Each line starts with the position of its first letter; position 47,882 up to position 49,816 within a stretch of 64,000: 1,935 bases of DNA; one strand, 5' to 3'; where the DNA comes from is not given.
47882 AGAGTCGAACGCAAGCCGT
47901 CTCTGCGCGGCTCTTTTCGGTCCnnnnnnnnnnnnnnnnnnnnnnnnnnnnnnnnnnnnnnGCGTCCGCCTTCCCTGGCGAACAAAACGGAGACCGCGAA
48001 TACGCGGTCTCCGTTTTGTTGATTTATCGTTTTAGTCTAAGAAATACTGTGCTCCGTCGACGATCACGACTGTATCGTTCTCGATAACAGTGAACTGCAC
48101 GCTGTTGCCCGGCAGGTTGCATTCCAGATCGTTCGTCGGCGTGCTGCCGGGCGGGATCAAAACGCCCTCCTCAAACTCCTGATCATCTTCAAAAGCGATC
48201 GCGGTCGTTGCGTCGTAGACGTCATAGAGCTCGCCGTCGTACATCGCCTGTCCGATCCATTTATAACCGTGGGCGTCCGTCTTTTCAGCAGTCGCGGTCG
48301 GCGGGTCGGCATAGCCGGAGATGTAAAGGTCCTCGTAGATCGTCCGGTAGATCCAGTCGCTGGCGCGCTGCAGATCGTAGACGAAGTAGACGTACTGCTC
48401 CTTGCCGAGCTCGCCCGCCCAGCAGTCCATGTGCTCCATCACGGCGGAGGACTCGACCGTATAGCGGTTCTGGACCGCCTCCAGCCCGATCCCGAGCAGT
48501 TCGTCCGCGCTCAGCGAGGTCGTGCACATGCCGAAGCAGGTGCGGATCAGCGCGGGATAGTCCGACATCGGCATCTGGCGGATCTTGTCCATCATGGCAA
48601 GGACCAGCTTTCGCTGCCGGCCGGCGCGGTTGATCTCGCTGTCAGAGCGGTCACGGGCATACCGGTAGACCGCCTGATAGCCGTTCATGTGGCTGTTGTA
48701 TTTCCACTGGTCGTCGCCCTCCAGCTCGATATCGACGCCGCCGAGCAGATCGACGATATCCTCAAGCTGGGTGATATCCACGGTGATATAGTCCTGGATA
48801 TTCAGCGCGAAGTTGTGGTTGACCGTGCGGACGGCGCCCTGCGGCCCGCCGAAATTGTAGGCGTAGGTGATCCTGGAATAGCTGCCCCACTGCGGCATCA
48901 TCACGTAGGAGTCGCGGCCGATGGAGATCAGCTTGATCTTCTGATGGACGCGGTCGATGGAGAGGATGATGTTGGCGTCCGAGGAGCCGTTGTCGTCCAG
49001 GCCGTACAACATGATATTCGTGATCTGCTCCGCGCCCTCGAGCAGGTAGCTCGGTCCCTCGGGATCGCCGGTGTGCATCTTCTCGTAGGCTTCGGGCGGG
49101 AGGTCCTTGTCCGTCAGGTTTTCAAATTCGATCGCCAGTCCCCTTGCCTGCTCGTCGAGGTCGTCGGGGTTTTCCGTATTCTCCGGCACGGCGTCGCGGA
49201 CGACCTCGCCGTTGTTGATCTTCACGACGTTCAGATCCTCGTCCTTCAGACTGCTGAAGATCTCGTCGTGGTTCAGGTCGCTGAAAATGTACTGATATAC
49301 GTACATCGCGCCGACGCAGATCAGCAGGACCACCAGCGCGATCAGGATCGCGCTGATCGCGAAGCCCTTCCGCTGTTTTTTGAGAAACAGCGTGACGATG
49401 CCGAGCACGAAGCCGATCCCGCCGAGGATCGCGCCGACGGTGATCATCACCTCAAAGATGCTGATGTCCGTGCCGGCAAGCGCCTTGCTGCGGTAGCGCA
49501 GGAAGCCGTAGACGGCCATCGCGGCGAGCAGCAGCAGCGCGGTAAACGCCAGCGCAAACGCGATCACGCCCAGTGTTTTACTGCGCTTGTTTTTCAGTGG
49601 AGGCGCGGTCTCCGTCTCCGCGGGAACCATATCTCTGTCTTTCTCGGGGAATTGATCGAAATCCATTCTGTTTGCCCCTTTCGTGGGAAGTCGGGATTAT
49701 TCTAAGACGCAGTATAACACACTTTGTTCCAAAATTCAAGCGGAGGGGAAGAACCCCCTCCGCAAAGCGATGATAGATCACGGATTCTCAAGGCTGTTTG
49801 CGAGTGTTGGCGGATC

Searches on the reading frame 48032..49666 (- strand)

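Call 65: search_protein_families(library=pfam, proteins=[window:48032-49666:-], max_evalue=0.001)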
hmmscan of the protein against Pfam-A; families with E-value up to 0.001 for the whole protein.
window:48032-49666:- (544 aa): 1 family
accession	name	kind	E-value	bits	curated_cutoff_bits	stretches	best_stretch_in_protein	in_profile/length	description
PF03816.19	LytR_cpsA_psr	-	2.9e-24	86.4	24.6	1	229-363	2-149/150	LytR_cpsA_psr family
